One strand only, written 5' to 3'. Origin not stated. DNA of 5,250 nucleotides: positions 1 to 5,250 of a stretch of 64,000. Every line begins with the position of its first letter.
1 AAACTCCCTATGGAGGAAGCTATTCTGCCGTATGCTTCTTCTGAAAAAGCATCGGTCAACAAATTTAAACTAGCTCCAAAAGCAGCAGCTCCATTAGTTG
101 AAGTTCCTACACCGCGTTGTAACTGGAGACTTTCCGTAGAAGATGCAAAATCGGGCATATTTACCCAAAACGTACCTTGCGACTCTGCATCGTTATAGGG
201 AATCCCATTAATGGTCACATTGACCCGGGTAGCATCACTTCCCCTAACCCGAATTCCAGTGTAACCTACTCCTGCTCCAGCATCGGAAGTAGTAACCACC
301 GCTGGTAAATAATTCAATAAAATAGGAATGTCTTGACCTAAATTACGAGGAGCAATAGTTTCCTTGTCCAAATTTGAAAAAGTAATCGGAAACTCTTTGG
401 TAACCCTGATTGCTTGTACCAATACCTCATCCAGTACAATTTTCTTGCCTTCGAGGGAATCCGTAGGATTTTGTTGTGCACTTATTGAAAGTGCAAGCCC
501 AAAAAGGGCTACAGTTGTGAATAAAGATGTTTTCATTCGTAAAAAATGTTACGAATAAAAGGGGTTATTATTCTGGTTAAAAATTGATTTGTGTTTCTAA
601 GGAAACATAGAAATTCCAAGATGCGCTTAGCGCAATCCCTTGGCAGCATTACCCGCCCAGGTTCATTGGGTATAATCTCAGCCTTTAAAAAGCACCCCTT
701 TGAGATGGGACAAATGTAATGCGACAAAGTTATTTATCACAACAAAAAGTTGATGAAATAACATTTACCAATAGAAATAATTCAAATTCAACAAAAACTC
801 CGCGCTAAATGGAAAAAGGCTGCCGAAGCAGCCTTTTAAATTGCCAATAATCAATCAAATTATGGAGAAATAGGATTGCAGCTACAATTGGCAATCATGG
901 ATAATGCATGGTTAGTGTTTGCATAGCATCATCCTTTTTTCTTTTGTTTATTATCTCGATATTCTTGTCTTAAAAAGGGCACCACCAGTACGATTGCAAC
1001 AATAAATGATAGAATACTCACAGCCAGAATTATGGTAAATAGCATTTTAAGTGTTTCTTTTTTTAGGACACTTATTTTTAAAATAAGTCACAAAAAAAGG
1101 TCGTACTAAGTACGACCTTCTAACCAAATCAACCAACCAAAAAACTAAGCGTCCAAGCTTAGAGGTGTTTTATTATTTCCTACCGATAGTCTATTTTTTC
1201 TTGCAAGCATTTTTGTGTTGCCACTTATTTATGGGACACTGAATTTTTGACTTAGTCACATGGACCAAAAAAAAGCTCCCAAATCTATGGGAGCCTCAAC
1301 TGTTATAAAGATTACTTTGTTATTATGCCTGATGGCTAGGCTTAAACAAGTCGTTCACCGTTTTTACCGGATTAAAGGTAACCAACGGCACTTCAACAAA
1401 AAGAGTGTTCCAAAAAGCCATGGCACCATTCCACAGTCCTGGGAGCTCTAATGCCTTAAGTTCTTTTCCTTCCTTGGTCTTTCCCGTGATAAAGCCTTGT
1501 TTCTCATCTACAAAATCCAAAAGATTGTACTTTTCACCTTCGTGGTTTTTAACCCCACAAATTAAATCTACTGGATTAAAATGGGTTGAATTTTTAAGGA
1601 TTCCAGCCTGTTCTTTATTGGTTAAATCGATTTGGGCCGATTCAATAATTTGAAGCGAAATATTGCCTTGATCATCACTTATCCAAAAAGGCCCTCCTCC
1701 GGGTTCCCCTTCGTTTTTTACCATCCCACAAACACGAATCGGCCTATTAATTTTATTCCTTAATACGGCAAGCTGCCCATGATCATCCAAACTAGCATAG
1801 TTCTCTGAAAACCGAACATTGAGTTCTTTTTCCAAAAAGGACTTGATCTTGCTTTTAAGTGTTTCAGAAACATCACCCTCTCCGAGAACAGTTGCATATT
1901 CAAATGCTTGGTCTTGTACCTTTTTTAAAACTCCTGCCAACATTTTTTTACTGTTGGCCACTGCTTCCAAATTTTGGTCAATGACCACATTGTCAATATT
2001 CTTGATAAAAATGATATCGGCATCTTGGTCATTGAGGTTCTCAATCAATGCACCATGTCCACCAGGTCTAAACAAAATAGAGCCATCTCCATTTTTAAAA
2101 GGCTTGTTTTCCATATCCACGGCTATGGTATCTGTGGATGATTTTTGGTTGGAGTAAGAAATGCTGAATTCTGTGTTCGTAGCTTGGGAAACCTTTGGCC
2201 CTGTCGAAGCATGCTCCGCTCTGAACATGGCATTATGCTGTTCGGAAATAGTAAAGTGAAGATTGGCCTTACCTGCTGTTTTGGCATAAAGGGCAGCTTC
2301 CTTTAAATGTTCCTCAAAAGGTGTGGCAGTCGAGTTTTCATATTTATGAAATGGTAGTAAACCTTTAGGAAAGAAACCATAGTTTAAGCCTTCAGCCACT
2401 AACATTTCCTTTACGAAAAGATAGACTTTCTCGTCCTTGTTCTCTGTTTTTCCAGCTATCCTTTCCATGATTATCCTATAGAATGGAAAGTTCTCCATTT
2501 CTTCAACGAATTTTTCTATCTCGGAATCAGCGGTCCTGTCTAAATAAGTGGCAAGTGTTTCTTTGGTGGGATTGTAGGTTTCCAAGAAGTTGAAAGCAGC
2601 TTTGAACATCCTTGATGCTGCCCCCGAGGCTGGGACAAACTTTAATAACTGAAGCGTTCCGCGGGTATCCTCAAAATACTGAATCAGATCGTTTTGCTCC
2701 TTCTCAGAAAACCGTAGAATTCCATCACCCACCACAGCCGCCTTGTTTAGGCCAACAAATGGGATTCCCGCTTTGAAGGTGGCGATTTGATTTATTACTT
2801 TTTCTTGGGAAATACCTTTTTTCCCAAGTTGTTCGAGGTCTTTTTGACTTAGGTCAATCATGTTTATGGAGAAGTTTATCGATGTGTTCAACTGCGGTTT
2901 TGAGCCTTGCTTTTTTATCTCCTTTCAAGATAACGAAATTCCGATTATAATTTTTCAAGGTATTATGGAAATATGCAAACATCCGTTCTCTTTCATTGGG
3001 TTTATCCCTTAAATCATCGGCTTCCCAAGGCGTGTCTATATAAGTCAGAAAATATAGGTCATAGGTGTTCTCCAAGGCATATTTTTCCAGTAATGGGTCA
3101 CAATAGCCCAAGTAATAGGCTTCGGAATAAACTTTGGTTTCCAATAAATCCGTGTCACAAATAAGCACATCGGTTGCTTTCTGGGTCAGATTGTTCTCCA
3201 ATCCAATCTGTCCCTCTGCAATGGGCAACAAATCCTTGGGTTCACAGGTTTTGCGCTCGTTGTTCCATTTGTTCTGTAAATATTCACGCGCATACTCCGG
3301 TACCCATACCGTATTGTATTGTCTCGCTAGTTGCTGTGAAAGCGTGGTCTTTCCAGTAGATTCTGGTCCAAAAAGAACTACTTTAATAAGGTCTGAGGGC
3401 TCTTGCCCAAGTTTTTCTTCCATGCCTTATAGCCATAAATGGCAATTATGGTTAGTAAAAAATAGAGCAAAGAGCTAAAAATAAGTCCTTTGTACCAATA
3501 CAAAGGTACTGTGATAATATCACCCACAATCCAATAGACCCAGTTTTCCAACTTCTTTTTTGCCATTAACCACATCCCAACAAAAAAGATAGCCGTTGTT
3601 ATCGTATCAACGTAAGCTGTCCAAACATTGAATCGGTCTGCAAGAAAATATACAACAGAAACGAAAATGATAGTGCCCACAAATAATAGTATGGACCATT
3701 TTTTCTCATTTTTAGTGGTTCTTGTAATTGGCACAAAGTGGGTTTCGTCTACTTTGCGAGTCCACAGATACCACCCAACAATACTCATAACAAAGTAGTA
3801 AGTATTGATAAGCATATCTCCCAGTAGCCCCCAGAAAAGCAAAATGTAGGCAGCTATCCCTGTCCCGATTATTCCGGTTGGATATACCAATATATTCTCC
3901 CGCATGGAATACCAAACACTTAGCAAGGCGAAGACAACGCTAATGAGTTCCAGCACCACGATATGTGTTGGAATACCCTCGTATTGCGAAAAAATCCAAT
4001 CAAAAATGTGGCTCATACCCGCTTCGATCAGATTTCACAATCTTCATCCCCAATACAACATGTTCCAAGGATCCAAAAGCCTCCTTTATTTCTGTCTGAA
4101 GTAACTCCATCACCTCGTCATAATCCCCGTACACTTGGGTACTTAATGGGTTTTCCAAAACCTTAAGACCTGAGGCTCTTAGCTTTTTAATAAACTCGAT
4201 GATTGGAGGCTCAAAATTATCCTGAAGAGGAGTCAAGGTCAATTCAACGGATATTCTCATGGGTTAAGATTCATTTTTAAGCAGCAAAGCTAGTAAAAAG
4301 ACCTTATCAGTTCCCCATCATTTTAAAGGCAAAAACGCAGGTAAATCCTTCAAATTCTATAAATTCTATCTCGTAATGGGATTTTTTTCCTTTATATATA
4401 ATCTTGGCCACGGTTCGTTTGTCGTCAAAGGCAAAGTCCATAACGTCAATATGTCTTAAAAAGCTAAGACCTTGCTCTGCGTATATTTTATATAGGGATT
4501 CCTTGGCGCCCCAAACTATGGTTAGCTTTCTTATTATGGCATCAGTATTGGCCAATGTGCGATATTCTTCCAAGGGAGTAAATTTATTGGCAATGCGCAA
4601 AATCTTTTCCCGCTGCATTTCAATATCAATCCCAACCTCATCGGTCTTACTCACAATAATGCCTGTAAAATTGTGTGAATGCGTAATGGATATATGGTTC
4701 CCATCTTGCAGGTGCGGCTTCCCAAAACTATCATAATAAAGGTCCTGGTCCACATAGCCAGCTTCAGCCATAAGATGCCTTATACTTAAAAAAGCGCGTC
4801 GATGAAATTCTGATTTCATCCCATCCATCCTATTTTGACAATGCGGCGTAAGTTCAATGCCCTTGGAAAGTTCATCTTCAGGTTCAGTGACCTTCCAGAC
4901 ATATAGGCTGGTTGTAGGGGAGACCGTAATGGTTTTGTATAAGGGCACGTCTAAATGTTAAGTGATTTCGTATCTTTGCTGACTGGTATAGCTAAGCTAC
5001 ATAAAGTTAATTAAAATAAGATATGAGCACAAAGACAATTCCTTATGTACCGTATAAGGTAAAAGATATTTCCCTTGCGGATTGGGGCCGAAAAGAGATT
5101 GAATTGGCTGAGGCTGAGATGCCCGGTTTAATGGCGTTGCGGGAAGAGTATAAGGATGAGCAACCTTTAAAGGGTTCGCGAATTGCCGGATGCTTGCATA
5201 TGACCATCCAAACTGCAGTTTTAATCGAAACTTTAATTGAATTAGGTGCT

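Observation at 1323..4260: pnuC / stand-alone NadR-type kinase / DUF4301 / MTH1187-like operon: DUF4301 may be a non-orthologous nucleotidyltransferase in riboside-vitamin salvage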

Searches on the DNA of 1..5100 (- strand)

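Call 9: search_rna_families(source=window, start=1, end=5100, threshold=evalue, max_evalue=1, show_alignments=2)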
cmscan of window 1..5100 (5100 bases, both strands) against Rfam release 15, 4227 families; matches with E-value up to 1: 2.
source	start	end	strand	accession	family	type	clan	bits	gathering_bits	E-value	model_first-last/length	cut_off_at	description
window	619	709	-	RF00059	TPP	Cis-reg; riboswitch;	-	50.7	54.3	4.6e-08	1-105/105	no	TPP riboswitch aptamer (THI element)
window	4774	4845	-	RF03464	mir-465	Gene; miRNA;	CL00136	22.9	65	0.32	1-79/79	no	mir-465 microRNA precursor family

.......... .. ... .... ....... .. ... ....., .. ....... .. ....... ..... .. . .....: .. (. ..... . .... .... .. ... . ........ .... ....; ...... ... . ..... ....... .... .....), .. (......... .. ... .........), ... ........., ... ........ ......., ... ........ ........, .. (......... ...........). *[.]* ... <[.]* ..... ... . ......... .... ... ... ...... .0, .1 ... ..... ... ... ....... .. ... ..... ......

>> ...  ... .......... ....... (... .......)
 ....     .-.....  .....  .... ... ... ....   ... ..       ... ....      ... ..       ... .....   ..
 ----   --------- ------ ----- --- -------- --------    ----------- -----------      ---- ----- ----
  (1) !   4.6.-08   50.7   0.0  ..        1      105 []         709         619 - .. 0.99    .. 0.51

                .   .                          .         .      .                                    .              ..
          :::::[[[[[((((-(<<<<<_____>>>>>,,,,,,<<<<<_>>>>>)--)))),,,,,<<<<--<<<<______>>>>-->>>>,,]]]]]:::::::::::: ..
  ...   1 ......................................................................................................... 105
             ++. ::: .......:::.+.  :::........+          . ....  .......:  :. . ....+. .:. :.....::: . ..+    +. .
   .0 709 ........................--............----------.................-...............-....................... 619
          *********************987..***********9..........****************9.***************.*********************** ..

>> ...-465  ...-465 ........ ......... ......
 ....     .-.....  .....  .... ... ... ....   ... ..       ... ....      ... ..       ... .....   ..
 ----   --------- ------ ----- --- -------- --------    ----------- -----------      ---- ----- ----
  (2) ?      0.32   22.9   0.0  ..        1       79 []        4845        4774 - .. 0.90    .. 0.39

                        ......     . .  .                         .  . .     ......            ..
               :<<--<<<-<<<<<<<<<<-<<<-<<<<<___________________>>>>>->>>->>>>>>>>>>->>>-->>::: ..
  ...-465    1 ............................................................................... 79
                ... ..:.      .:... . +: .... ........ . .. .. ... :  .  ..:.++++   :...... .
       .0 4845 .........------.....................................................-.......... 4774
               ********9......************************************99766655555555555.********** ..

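Call 113: search_rna_families(sources=[L002, L007, L050, L055, L001, L036], threshold=gathering)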
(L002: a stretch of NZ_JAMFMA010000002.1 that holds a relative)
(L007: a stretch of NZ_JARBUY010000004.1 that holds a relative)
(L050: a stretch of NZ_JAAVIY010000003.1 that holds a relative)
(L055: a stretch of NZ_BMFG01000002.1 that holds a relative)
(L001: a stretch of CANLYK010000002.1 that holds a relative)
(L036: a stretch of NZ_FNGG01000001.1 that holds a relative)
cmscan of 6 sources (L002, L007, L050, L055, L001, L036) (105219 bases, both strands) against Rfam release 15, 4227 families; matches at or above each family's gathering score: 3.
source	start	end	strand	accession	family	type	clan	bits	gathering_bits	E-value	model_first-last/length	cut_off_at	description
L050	357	450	+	RF01705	Flavo-1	Gene; sRNA;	-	51.6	42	4.7e-08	1-76/76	no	Flavo-1 RNA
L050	10423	10511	-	RF01705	Flavo-1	Gene; sRNA;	-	50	42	1.3e-07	1-76/76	no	Flavo-1 RNA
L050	54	138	-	RF01705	Flavo-1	Gene; sRNA;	-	43.3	42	9.6e-06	1-76/76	no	Flavo-1 RNA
